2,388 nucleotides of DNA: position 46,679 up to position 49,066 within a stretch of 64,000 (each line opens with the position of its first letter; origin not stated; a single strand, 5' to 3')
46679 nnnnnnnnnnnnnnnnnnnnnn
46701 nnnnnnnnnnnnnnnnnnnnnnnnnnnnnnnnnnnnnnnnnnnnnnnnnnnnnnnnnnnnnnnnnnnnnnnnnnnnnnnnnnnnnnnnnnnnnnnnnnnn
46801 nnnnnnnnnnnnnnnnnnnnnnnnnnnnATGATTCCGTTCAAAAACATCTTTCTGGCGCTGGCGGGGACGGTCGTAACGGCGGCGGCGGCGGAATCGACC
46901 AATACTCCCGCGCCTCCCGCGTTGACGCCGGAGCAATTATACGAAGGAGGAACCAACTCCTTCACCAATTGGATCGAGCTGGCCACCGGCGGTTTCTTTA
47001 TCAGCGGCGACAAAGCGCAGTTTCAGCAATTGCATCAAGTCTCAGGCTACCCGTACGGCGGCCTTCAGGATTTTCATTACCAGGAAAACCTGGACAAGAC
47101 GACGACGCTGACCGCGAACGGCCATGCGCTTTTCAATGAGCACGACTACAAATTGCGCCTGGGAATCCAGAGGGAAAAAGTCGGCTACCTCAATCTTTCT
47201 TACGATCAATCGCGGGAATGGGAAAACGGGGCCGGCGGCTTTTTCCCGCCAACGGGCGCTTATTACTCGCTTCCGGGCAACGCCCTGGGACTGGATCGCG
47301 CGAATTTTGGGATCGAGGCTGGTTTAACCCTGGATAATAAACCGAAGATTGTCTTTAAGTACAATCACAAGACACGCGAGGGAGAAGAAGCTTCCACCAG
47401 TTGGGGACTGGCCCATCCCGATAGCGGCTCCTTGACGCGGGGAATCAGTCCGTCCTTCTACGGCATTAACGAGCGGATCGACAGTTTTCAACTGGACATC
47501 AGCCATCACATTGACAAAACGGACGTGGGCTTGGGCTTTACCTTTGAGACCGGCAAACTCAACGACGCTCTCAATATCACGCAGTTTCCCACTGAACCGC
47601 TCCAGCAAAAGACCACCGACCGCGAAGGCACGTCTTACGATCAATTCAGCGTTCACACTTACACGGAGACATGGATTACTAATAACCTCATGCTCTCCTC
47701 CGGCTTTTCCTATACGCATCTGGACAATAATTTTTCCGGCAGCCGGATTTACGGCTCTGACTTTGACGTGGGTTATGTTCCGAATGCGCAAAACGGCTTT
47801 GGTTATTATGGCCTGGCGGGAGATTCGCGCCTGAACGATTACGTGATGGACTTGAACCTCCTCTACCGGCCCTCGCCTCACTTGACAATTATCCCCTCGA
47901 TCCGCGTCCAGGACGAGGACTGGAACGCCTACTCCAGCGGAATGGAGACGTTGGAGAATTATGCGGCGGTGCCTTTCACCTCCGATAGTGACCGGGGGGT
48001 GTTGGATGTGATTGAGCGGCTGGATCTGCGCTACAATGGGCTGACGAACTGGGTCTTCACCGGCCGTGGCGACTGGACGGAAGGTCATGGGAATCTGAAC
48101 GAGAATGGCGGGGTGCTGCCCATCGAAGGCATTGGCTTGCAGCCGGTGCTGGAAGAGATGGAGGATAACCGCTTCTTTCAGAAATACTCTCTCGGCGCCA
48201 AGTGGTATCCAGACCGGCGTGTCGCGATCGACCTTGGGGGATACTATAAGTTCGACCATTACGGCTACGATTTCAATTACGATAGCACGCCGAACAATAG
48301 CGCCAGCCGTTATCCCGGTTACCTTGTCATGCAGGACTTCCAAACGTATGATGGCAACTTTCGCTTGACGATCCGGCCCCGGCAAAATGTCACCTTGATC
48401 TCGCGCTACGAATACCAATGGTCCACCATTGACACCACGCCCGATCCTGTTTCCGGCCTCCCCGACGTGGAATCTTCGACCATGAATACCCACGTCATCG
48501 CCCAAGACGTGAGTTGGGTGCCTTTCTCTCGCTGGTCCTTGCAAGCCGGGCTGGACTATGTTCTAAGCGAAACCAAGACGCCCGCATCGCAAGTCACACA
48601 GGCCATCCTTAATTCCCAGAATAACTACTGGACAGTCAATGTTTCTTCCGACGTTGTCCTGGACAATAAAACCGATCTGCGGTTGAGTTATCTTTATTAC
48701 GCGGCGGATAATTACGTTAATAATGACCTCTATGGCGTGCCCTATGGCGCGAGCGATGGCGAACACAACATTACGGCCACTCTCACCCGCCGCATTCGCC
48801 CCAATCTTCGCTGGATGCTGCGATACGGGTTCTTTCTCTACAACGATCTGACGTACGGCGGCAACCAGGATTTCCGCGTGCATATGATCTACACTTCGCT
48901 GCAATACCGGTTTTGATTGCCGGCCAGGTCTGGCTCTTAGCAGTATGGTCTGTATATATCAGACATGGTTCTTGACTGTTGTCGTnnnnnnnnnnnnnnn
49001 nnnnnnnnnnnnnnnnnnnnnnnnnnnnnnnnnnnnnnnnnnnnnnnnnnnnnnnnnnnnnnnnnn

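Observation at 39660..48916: Porin-cytochrome (Pcc/Mtr-like) extracellular electron transfer module next to hemA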

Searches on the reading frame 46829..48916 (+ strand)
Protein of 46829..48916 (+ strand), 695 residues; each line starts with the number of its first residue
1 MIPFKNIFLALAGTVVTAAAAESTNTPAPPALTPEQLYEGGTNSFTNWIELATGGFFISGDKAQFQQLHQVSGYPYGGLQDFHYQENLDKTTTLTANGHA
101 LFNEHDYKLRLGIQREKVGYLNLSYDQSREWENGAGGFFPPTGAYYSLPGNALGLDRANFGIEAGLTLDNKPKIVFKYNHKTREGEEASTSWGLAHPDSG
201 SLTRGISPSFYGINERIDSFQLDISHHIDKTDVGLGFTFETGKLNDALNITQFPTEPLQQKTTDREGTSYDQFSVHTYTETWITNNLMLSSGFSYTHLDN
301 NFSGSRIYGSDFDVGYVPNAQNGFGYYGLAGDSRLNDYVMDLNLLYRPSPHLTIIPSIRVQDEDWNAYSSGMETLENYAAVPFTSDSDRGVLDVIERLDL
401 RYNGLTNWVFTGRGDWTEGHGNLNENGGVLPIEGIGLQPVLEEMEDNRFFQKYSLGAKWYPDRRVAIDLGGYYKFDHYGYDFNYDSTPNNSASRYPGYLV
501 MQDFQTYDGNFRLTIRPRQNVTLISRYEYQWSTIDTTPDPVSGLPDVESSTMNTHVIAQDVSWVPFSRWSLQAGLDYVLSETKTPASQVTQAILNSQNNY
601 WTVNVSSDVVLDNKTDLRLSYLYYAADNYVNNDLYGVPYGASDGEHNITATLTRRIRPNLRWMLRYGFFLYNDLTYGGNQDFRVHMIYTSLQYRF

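Call 4: search_protein_families(library=pfam, proteins=[window:46829-48916:+], max_evalue=0.1)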
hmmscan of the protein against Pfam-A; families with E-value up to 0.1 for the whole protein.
window:46829-48916:+ (695 aa): 0 families

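Call 5: search_protein_families(library=ncbifam, proteins=[window:46829-48916:+], max_evalue=0.1)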
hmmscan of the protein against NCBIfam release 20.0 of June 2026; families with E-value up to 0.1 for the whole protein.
window:46829-48916:+ (695 aa): 0 families

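Call 7: find_homologous_proteins(query=window:46829-48916:+)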
Query window:46829-48916:+ (695 aa): 535 proteins with E <= 0.001 among 8000 candidates; the best 120 are listed.
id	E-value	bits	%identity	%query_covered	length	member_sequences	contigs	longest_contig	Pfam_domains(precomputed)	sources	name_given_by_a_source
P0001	0.0e+0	1623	100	100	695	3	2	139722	-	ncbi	ncbi:MAG: hypothetical protein ACLQVY_28015 [Limisphaerales bacterium]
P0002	2.2e-298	1010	64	99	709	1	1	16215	-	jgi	jgi:hypothetical protein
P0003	2.0e-293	993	63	95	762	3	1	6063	-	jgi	jgi:hypothetical protein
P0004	5.3e-292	989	64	95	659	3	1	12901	-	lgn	-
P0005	2.1e-291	987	62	95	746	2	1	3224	-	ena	-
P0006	6.8e-291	985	60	99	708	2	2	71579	-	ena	-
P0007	2.1e-290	983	61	99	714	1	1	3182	-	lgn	-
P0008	2.1e-290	983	61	99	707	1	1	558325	-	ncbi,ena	-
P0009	2.6e-289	980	61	99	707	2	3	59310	-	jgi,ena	jgi:hypothetical protein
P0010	1.7e-288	977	62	99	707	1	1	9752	-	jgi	jgi:hypothetical protein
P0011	1.7e-288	977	62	97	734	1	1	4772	-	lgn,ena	-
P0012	2.1e-288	977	59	99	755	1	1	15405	-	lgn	-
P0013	1.2e-287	974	61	97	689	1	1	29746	-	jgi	jgi:hypothetical protein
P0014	9.8e-286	968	60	99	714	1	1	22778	-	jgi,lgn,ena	-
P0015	2.6e-285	966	60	99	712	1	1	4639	-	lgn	-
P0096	2.1e-271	920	58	98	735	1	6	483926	-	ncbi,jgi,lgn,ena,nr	ncbi:MAG TPA: hypothetical protein P5205_05855 [Candidatus Paceibacterota bacterium]|nr:hypothetical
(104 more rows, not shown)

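Call 19: search_solved_structures(query=A1, max_evalue=10)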
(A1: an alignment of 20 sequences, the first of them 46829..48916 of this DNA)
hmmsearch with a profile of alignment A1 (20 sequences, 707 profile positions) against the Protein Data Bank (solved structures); distinct sequences matched with E-value up to 10: 3.
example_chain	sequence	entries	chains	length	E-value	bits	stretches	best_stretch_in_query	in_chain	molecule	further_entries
1fvc_A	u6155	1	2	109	0.84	10.9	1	296-331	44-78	IGG1-KAPPA 4D5 FV (LIGHT CHAIN)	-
6dn0_B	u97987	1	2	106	1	10.6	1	296-331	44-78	Human Variable Light Chain of Herceptin containing VL mutation S52D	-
4x4x_B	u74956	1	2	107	1.1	10.6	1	296-331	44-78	Human Variable Light Chain of Herceptin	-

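Call 21: find_encoding_contigs(protein=P0008, flank=10000, max_places=2)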
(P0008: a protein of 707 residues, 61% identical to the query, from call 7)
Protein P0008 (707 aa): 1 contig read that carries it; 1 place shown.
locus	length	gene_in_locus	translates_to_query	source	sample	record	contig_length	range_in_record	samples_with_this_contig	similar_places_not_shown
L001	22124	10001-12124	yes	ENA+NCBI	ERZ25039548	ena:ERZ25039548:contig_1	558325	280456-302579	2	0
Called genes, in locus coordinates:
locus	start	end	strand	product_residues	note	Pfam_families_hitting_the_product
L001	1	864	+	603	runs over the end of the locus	PF14522:Cytochrome_C7 (faint), PF09699:Paired_CXXCH_1 (faint), PF14537:Cytochrom_c3_2 (faint), PF01292:Ni_hydr_CYTB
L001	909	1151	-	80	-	-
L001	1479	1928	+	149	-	-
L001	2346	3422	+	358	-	PF05201:GlutR_N, PF01488:Shikimate_DH, PF03807:F420_oxidored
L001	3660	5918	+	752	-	PF22113:Mtrc-MtrF_II-IV_dom (faint), PF09699:Paired_CXXCH_1 (faint), PF14522:Cytochrome_C7 (faint), PF14537:Cytochrom_c3_2 (faint)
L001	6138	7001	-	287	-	PF23357:DUF7088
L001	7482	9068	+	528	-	PF03264:Cytochrom_NNT (faint), PF14522:Cytochrome_C7 (faint), PF14537:Cytochrom_c3_2 (faint), PF22113:Mtrc-MtrF_II-IV_dom (faint), PF09699:Paired_CXXCH_1 (faint), PF13435:Cytochrome_C554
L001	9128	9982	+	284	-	PF14522:Cytochrome_C7 (faint), PF09699:Paired_CXXCH_1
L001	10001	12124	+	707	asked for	-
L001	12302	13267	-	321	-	PF13481:AAA_25, PF03796:DnaB_C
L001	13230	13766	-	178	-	PF00772:DnaB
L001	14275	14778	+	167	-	PF17191:RecG_wedge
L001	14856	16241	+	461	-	PF04851:ResIII, PF13604:AAA_30 (faint), PF00270:DEAD, PF00271:Helicase_C, PF19833:RecG_dom3_C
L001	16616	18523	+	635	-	-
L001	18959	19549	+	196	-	PF05198:IF3_N, PF00707:IF3_C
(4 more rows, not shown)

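Call 22: find_encoding_contigs(protein=P0096, flank=10000, max_places=2)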
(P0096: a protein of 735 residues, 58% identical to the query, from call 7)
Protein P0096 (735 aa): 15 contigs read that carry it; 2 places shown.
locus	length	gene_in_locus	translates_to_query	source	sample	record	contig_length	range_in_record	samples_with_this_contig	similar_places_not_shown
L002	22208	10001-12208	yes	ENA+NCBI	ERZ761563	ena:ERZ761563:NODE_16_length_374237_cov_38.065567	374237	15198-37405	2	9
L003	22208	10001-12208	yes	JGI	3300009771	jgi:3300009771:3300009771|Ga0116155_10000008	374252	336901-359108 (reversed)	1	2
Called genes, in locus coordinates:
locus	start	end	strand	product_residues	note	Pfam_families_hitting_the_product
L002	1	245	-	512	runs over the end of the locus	PF01145:Band_7, PF15975:Flot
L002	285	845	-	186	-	PF25842:NfeD_TM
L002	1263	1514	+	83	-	PF02922:CBM_48, PF16561:AMPK1_CBM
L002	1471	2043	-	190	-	-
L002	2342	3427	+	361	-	PF05201:GlutR_N, PF01488:Shikimate_DH, PF03807:F420_oxidored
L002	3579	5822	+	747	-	PF14522:Cytochrome_C7 (faint), PF22113:Mtrc-MtrF_II-IV_dom (faint), PF09699:Paired_CXXCH_1 (faint)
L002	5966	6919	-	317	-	PF23357:DUF7088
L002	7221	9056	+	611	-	PF22113:Mtrc-MtrF_II-IV_dom (faint), PF09699:Paired_CXXCH_1 (faint), PF14522:Cytochrome_C7 (faint), PF14537:Cytochrom_c3_2 (faint), PF13435:Cytochrome_C554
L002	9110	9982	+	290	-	PF14522:Cytochrome_C7 (faint), PF14537:Cytochrom_c3_2 (faint), PF09699:Paired_CXXCH_1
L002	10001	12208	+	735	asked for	-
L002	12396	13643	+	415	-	PF01408:GFO_IDH_MocA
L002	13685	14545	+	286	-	PF00149:Metallophos, PF12850:Metallophos_2 (weak)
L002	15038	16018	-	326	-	PF11858:DUF3378, PF01351:RNase_HII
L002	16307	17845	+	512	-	PF00239:Resolvase, PF07508:Recombinase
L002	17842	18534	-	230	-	PF00239:Resolvase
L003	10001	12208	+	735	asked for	-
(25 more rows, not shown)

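Call 30: predict_structure(alignment_id=A1)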
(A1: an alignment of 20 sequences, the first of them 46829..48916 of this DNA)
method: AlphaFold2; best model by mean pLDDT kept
length: 695 residues; sequences in the alignment: 20
mean_pLDDT: 69.7   pTM: 0.63
mean pLDDT of the five models: 69.7, 68.8, 66.5, 64.6, 50.7
residues with pLDDT >= 90: 141; 70-90: 247; 50-70: 137; < 50: 170
segments of 3 or more residues with pLDDT < 50: 1-43, 133-152, 187-211, 249-261, 304-322, 427-430, 435-438, 484-499, 585-594, 630-641
pLDDT, mean of each block of 10 residues (from residue 1): 40 35 29 43 66 66 57 60 87 85 69 89 84 46 43 68 90 94 60 33 36 76 92 94 65 41 62 93 92 91 41 35 57 86 93 95 82 66 73 94 91 93 59 50 70 93 85 83 46 37 78 81 84 67 58 81 80 84 51 55 87 85 73 40 76 84 86 59 77 85
secondary structure, 60 per line:
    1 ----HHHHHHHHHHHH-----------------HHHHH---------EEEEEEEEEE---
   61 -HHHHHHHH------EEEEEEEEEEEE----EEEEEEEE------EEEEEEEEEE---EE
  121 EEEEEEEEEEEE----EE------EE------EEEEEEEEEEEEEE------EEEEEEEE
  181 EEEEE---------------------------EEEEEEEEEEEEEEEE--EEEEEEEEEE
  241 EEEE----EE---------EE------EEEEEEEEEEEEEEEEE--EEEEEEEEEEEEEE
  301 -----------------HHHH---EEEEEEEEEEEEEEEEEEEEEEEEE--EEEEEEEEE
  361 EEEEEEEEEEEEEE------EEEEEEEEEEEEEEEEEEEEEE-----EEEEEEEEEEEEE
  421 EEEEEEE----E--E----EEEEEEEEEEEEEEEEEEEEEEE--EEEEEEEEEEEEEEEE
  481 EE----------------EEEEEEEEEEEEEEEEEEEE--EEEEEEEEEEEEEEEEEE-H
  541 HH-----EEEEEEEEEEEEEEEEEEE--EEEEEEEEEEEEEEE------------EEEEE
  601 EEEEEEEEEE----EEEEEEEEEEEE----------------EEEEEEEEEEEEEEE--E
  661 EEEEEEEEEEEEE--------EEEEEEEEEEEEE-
elements in order (helices of 4 or more, strands of 3 or more residues): H5-16 H34-38 E48-57 H62-69 E76-87 E92-99 E106-115 E119-132 E153-166 E173-185 E213-228 E231-244 E268-284 E287-300 H318-321 E325-349 E352-374 E381-402 E408-427 E440-462 E465-482 E499-518 E521-538 E548-566 E569-583 E596-610 E615-626 E643-657 E660-673 E682-694

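Call 34: fold_search(model_id=the predicted structure, library=pdb)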
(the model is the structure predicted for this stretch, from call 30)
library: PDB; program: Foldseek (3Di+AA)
matches with E <= 10: 759; with E <= 0.001: 234
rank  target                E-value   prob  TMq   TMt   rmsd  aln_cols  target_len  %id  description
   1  6r2q_B                1.9e-15  1.00  0.68  0.72   6.8       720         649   13  Structure of the Mtr complex (released 2020-04-22)
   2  5nec_B                1.9e-09  1.00  0.36  0.38  13.8       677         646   10  Crystal structure of the siderophore receptor PiuD from Pseudomonas aeruginosa (released 2018-02-07)
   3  5fok_A                2.0e-09  1.00  0.40  0.42  13.1       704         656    9  Crystal structure of the siderophore receptor PiuA from Pseudomonas aeruginosa (released 2016-05-11)
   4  6z8y_A                4.9e-09  1.00  0.43  0.45  13.3       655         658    9  Copper transporter OprC (released 2021-06-09)
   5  5fok_B                6.7e-09  1.00  0.38  0.40  12.7       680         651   11  Crystal structure of the siderophore receptor PiuA from Pseudomonas aeruginosa (released 2016-05-11)
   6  6z8s_A                8.4e-09  1.00  0.41  0.43  13.6       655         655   10  Copper transporter OprC (released 2021-06-09)
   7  4epa                  8.8e-09  1.00  0.43  0.46  12.9       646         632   11  The crystal structure of the ferric yersiniabactin uptake receptor FyuA from Yersinia pestis (released 2012-06-20)
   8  4rdt_A                8.8e-09  1.00  0.39  0.41  10.9       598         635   10  Structure of the bacterial Zn-transporter ZnuD from Neisseria meningitidis (flexible conformation bound to a zinc ion) (released 2015-08-19)
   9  4rdt_B                1.0e-08  1.00  0.39  0.41  11.1       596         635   10  Structure of the bacterial Zn-transporter ZnuD from Neisseria meningitidis (flexible conformation bound to a zinc ion) (released 2015-08-19)
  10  5nec_A                1.0e-08  1.00  0.36  0.39  13.6       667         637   10  Crystal structure of the siderophore receptor PiuD from Pseudomonas aeruginosa (released 2018-02-07)
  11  1xkw                  1.2e-08  1.00  0.37  0.39  16.0       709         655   11  Pyochelin outer membrane receptor FptA from Pseudomonas aeruginosa (released 2005-10-04)
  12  5fp1                  1.3e-08  1.00  0.41  0.40  13.9       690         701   11  Crystal structure of the siderophore receptor PiuA from Acinetobacter baumannii (released 2016-05-11)
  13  6z8y_B                1.4e-08  1.00  0.41  0.43  13.0       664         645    9  Copper transporter OprC (released 2021-06-09)
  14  6z8r_B                2.1e-08  1.00  0.41  0.43  13.7       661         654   10  Copper transporter OprC (released 2021-06-09)
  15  6z9n_B                2.3e-08  1.00  0.41  0.43  13.3       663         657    9  Copper transporter OprC (released 2021-06-30)
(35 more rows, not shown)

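Call 35: search_protein_representatives(alignment_id=A1)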
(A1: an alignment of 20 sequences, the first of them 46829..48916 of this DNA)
Query: 20 sequences, 707 profile positions. Proteins with E-value up to 0.001 (for the whole library): 1169; up to 1e-10: 885; up to 1e-30: 443. The best 150 are listed.
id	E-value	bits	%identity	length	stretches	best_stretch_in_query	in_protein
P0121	7.5e-293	989.5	-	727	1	27-707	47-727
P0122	8.5e-282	953.0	-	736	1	34-707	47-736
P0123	8.5e-225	764.6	-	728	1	55-707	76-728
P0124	1.8e-217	740.3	-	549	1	42-538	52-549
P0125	1.7e-206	704.1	-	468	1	236-707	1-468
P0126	5.8e-204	695.7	-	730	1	9-707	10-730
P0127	2.7e-191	653.8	-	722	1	42-707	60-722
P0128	2.8e-188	643.9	-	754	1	53-707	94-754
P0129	1.3e-186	638.3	-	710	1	21-707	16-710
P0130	8.1e-174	596.1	-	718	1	29-707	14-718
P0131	1.5e-173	595.2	-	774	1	50-707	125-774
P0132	3.9e-173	593.8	-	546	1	13-503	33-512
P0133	4.3e-172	590.4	-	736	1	27-707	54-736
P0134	2.0e-170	584.8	-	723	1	16-707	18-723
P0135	2.6e-168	577.9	-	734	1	32-707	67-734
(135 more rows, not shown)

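Call 36: search_protein_families(library=pfam, alignment_id=A1, max_evalue=10)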
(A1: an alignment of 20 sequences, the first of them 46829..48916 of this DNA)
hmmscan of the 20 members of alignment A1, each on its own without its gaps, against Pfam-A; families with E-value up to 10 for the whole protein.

A. member 1, window:46829-48916:+ (695 aa): 0 families

B. families by the number of members that match (of 20 scanned): 2 families
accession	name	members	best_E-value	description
PF24604.1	B-barrel_PelB_C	1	0.011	PelB, C-terminal beta barrel domain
PF03690.18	MYG1_exonuc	1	0.045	Uncharacterised protein family (UPF0160)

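Call 37: find_related_loci(query=A1, collection=genome_contigs, flank=9000)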
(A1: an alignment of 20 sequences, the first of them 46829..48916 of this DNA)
Query A1 (695 aa) in genome_contigs; peptide patterns used: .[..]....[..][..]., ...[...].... (x = any residue, [..] = any of these).
217 stretches matched a pattern; 87 encode a relative of the query (tblastn E <= 1e-3); the best 80 are kept; 79 distinct loci.
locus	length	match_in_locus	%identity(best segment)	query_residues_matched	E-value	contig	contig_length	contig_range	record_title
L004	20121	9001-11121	60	10-695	0e+0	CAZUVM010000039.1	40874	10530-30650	MAG TPA_asm: uncultured Verrucomicrobiota bacterium isolate binchicken_co279_142 genome assembly, contig: k141_2646806,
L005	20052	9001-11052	61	11-695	0e+0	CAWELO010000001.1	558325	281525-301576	MAG: uncultured Verrucomicrobiae bacterium isolate MFD05705.bin.1.195 genome assembly, contig: contig_1, whole genome sh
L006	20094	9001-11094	60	7-695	0e+0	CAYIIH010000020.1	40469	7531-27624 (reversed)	MAG TPA_asm: uncultured Verrucomicrobiota bacterium isolate ERP119705_co20_532 genome assembly, contig: NODE_751_length_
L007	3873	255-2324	61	8-695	0e+0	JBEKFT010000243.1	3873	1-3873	MAG: Verrucomicrobiota bacterium isolate SPRUCE 236 SPRUCE_236_243, whole genome shotgun sequence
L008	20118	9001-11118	61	2-695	0e+0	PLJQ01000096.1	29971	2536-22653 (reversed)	MAG: Limisphaerales bacterium isolate palsa_1396 73.20110800_P1M.49_contig_6401, whole genome shotgun sequence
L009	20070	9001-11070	61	8-695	0e+0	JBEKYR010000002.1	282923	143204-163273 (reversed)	MAG: Verrucomicrobiota bacterium isolate SPRUCE 67 SPRUCE_67_2, whole genome shotgun sequence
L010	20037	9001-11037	60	16-695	0e+0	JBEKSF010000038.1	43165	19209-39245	MAG: Verrucomicrobiota bacterium isolate SPRUCE 528 SPRUCE_528_38, whole genome shotgun sequence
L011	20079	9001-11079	58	6-695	0e+0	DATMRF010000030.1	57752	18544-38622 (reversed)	MAG TPA_asm: Candidatus Acidoferrum sp. isolate SMAG_U12948 k141_1285644, whole genome shotgun sequence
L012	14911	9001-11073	59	8-695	0e+0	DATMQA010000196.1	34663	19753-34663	MAG TPA_asm: Candidatus Binatia bacterium isolate SMAG_U12916 k141_3577498, whole genome shotgun sequence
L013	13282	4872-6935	57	8-695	0e+0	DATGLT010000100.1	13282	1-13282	MAG TPA_asm: Verrucomicrobiia bacterium isolate SMAG_U9893 k141_368507, whole genome shotgun sequence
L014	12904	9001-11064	59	8-695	0e+0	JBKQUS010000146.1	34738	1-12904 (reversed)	MAG: Limisphaerales bacterium isolate SEr2D2E2F__bin_178 SEr2D2E2F_000000203249, whole genome shotgun sequence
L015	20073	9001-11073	59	7-695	0e+0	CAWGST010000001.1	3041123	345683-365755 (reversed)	MAG: uncultured Verrucomicrobiae bacterium isolate MFD05580.bin.1.36 genome assembly, contig: contig_2078, whole genome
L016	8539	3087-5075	59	33-695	0e+0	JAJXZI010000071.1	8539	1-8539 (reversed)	MAG: bacterium isolate BP7.bin46 NODE_15414_length_8539_cov_1.341179, whole genome shotgun sequence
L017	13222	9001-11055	58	11-695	0e+0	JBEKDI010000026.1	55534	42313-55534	MAG: Verrucomicrobiota bacterium isolate SPRUCE 17 SPRUCE_17_26, whole genome shotgun sequence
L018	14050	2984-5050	59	9-695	0e+0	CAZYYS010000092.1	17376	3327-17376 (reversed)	MAG TPA_asm: uncultured Verrucomicrobiota bacterium isolate SRP237561_co1_386 genome assembly, contig: NODE_5580_length_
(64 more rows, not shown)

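Call 50: search_solved_structures(query=A2, max_evalue=10, show_alignments=1)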
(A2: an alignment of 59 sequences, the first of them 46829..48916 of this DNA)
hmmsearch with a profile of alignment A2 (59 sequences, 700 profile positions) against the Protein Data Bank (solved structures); distinct sequences matched with E-value up to 10: 2.
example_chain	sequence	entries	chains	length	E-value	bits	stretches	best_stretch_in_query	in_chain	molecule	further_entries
1gu3_A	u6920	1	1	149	0.17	13.3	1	579-679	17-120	ENDOGLUCANASE C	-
1ulo_A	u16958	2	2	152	0.18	13.2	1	579-679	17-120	ENDOGLUCANASE C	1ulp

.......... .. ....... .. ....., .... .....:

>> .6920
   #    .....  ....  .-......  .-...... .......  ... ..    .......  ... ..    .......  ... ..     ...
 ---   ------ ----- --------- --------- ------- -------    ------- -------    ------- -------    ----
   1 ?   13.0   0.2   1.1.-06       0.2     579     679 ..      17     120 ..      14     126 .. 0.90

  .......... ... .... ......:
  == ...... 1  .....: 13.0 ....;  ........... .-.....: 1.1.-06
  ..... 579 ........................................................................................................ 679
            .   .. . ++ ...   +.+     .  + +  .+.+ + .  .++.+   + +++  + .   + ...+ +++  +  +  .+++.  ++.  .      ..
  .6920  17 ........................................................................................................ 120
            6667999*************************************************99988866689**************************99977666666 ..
